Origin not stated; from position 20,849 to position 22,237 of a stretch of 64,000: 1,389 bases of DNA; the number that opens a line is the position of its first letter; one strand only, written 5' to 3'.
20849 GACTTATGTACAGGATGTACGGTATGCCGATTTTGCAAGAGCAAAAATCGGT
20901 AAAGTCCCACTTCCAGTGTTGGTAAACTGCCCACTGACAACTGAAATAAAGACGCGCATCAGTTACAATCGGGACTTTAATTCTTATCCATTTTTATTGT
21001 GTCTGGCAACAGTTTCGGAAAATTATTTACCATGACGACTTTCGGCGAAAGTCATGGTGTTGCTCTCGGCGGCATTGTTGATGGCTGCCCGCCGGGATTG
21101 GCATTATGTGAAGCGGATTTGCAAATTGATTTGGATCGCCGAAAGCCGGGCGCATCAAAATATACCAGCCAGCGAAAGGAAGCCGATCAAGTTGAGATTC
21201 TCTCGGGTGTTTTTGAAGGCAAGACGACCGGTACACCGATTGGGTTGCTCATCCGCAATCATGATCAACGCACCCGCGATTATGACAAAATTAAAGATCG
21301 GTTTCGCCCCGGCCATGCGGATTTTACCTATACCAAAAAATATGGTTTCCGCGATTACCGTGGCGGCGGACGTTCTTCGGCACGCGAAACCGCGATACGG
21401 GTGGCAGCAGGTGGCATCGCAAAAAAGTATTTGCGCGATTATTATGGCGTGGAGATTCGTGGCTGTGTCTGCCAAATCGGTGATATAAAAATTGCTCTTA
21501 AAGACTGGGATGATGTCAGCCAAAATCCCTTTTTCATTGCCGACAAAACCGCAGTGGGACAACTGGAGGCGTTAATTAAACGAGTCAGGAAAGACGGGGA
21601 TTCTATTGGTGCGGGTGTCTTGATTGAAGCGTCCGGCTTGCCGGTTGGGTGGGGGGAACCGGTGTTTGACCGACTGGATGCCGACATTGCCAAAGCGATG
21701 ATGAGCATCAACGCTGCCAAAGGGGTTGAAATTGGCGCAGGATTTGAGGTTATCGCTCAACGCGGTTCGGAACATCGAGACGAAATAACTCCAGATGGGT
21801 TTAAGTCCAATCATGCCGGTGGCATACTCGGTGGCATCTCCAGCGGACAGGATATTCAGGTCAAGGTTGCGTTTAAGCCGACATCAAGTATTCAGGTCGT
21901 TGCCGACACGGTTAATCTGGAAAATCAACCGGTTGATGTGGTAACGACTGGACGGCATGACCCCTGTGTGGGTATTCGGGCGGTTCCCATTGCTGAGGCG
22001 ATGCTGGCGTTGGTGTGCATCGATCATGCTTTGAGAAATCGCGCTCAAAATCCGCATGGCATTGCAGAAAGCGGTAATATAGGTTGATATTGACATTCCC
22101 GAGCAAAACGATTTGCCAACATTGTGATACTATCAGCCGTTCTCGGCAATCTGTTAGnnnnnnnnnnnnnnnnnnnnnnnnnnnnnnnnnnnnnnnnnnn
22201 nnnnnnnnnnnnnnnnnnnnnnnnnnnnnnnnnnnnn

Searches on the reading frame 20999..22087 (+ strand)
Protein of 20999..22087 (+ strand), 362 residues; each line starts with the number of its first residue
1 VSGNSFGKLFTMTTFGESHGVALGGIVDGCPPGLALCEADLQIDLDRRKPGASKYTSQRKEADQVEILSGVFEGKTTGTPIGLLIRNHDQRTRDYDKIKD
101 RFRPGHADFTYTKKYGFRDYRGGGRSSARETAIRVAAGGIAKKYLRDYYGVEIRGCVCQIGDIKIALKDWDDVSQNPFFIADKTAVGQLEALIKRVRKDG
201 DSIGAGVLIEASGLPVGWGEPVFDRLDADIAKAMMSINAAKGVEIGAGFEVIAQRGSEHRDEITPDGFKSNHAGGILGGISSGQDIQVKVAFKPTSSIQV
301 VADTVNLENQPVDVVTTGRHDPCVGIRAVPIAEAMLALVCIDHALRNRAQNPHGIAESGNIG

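Call 32: search_protein_families(library=pfam, proteins=[window:20999-22087:+], max_evalue=0.001)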
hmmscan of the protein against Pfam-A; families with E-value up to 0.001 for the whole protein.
window:20999-22087:+ (362 aa): 1 family
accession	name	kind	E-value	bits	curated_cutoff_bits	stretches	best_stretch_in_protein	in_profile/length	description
PF01264.26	Chorismate_synt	-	6.8e-136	452.7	27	1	10-345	1-327/327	Chorismate synthase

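Call 44: find_encoding_contigs(protein=window:20999-22084:+, flank=10000, max_places=5)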
Protein seq(362 aa) (362 aa): no gene with exactly this product is on record in the collection.

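Call 45: find_homologous_proteins(query=window:20999-22087:+, max_evalue=1e-50)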
Query window:20999-22087:+ (362 aa): 8000 proteins with E <= 1e-50 among 8000 candidates; the best 120 are listed.
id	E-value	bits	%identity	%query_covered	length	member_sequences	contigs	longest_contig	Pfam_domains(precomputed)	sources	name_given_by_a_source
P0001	8.5e-218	740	91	99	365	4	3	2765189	PF01264.27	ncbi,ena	-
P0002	2.1e-214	729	89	99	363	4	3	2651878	PF01264.27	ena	-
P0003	1.1e-207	707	87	98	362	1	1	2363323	PF01264.27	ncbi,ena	-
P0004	3.8e-207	705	87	98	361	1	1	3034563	PF01264.27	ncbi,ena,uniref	ncbi:chorismate synthase [Candidatus Spongiihabitans sp.]|uniref:chorismate synthase n=1 Tax=Candida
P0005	1.2e-206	704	86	98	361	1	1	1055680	PF01264.27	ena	-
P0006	1.5e-206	703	86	99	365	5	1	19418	PF01264.27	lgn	-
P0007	4.6e-203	692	86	97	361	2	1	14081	PF01264.27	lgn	-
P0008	2.2e-200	683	85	97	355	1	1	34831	PF01264.27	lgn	-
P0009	9.1e-199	678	83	97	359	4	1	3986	PF01264.27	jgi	jgi:chorismate synthase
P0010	2.0e-193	660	81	98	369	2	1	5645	PF01264.27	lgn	-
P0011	2.0e-191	654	79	97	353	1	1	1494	PF01264.27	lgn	-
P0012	1.5e-190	651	81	97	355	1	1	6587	PF01264.27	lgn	-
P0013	3.8e-190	649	79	97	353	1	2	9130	PF01264.27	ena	-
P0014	7.1e-190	648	79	97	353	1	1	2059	PF01264.27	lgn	-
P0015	6.6e-189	645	78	97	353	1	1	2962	PF01264.27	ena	-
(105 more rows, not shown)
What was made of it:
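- On Cyanobacterial SDR: Spongiihabitans-like MAGs (call 45).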

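Call 46: find_encoding_contigs(protein=P0001, flank=10000, max_places=3)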
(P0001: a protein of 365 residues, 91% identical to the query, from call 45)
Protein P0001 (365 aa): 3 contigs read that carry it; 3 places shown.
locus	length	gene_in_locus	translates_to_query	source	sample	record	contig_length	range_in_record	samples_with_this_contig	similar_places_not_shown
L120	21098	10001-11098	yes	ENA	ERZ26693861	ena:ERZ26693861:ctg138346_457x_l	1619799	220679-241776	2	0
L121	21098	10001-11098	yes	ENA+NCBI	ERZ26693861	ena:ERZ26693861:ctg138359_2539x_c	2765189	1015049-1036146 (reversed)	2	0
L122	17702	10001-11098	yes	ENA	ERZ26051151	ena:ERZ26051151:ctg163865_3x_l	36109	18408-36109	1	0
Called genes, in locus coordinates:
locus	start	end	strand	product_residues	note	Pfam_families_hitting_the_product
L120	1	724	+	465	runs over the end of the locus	PF00206:Lyase_1, PF10415:FumaraseC_C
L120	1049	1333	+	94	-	PF04362:Iron_traffic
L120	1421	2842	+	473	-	PF00749:tRNA-synt_1c, PF19269:Anticodon_2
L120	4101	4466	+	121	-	PF01609:DDE_Tnp_1, PF13612:DDE_Tnp_1_3 (faint), PF13586:DDE_Tnp_1_2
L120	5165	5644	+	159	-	PF03449:GreA_GreB_N, PF01272:GreA_GreB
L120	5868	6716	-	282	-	PF00459:Inositol_P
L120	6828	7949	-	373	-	PF01584:CheW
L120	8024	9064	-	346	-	PF00015:MCPsignal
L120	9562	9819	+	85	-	PF05013:FGase (weak)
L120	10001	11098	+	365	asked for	PF01264:Chorismate_synt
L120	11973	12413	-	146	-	PF03061:4HBT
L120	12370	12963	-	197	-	PF01712:dNK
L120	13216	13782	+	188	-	PF04279:IspA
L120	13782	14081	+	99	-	PF03795:YCII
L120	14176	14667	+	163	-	-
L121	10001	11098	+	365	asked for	PF01264:Chorismate_synt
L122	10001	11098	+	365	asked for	PF01264:Chorismate_synt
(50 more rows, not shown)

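Call 47: find_encoding_contigs(protein=P0002, flank=10000, max_places=3)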
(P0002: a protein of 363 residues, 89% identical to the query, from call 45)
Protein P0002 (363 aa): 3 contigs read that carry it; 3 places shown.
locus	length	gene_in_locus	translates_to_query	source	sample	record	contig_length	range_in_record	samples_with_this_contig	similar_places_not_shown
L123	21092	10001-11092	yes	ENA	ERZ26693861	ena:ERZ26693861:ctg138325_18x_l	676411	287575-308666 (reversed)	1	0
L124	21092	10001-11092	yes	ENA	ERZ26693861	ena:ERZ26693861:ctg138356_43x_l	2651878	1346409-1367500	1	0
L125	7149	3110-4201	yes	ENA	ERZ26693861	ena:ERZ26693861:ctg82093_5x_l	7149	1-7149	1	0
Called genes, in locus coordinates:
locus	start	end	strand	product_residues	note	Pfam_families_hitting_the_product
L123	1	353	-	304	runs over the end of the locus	PF01555:N6_N4_Mtase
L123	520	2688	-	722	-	PF01676:Metalloenzyme, PF06415:iPGM_N, PF00293:NUDIX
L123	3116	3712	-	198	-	PF01725:Ham1p_like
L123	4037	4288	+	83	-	-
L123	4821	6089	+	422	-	PF03453:MoeA_N, PF00994:MoCF_biosynth, PF03454:MoeA_C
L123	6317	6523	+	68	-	-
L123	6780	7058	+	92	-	-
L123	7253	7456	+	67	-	-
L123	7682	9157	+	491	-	PF00361:Proton_antipo_M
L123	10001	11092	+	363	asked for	PF01264:Chorismate_synt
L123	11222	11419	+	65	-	-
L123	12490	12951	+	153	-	PF02367:TsaE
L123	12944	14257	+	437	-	PF11741:AMIN, PF01520:Amidase_3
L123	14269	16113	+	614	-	PF02518:HATPase_c, PF13589:HATPase_c_3, PF01119:DNA_mis_repair, PF08676:MutL_C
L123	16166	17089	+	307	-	PF01715:IPPT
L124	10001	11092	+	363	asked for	PF01264:Chorismate_synt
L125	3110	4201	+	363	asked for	PF01264:Chorismate_synt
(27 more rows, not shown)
